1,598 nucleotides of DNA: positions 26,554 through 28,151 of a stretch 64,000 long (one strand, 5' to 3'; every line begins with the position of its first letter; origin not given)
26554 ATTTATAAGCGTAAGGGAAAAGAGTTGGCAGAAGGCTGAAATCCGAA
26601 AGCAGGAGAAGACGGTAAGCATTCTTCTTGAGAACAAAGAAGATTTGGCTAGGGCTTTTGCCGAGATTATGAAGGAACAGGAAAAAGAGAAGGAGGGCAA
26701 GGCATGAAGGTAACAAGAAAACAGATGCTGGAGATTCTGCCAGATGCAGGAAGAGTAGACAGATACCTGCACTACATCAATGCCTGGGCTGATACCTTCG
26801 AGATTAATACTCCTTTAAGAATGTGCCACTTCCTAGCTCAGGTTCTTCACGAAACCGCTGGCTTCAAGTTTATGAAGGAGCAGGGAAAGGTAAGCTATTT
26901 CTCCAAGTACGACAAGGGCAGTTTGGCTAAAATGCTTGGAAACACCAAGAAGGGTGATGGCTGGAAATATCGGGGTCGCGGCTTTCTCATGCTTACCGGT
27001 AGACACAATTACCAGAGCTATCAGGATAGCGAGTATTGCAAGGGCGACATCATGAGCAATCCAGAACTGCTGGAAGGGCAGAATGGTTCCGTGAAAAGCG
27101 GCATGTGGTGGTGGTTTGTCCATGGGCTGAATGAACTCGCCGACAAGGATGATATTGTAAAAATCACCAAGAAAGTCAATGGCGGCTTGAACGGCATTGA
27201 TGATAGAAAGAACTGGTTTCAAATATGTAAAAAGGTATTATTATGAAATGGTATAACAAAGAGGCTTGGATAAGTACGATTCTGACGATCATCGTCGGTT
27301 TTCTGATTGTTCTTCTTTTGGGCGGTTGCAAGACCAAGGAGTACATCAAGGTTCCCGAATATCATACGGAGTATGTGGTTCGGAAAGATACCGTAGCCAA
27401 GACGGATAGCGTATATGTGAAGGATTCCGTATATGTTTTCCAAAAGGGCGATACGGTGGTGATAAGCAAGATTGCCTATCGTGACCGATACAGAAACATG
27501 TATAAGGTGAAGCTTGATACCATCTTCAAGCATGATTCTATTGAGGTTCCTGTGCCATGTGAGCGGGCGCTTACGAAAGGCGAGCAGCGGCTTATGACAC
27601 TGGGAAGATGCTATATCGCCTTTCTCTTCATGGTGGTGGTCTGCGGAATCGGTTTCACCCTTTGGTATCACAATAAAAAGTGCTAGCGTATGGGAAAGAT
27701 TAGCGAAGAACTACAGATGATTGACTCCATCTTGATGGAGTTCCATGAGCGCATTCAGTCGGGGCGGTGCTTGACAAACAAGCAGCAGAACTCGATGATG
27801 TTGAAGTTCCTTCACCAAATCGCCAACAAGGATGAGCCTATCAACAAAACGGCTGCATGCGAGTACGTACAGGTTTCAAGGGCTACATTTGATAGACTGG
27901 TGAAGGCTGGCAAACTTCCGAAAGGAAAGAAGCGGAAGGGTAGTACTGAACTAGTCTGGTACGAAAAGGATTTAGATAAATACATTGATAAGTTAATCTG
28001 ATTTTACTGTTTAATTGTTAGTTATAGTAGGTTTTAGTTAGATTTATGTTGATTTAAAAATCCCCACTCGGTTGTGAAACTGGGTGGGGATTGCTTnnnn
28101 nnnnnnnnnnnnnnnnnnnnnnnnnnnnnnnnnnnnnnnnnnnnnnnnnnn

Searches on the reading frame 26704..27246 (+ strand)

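Call 52: search_protein_families(library=pfam, proteins=[window:26704-27246:+], max_evalue=0.01)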
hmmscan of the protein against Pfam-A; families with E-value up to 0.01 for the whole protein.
window:26704-27246:+ (180 aa): 1 family
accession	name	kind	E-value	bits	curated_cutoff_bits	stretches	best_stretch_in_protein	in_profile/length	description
PF00182.24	Glyco_hydro_19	-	3.3e-05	24.3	25.5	1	40-141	53-158/232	Chitinase class I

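Call 53: search_protein_families(library=phrogs, proteins=[window:26704-27246:+], max_evalue=0.001)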
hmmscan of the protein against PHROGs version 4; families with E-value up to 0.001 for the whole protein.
window:26704-27246:+ (180 aa): 8 families
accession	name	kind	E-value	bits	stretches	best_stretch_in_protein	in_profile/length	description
phrog_181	-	lysis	1e-56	194.3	1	1-180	330-531/769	endolysin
phrog_9506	-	lysis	7.9e-33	115.5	1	5-178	7-192/330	endolysin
phrog_14712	-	moron, auxiliary metabolic gene and host takeover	3.5e-31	109.6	1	21-179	25-187/322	chitinase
phrog_26317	-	unknown function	7.7e-28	97.8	1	77-179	17-117/119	-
phrog_34417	-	unknown function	8.7e-21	75.4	1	39-178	45-194/326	-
phrog_1519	-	lysis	1.3e-20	75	1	16-174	214-375/502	endolysin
phrog_317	-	lysis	2.1e-16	61.1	1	18-170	206-350/492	endolysin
phrog_3201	-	tail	2.8e-06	26.2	1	77-169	2102-2195/2408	tail fiber protein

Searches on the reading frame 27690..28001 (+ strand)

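Call 52: search_protein_families(library=pfam, proteins=[window:27690-28001:+], max_evalue=0.01)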
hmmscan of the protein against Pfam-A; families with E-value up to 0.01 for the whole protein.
window:27690-28001:+ (103 aa): 2 families
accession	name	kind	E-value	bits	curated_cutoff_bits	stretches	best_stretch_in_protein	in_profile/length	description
PF12728.13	HTH_17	-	2e-06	28.4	27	1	56-101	7-49/51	Helix-turn-helix domain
PF03224.20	V-ATPase_H_N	-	0.0078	16.1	25.7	1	8-58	78-128/314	V-ATPase subunit H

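Call 53: search_protein_families(library=phrogs, proteins=[window:27690-28001:+], max_evalue=0.001)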
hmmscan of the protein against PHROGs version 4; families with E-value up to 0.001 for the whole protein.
window:27690-28001:+ (103 aa): 3 families
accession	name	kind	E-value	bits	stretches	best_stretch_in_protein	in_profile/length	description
phrog_66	-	integration and excision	6.8e-06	27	1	39-101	82-142/412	excisionase and transcriptional regulator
phrog_25900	-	transcription regulation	8.7e-06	26.5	1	42-102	9-68/83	transcriptional regulator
phrog_668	-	DNA, RNA and nucleotide metabolism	0.00018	22.2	1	42-101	55-112/181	HTH DNA binding protein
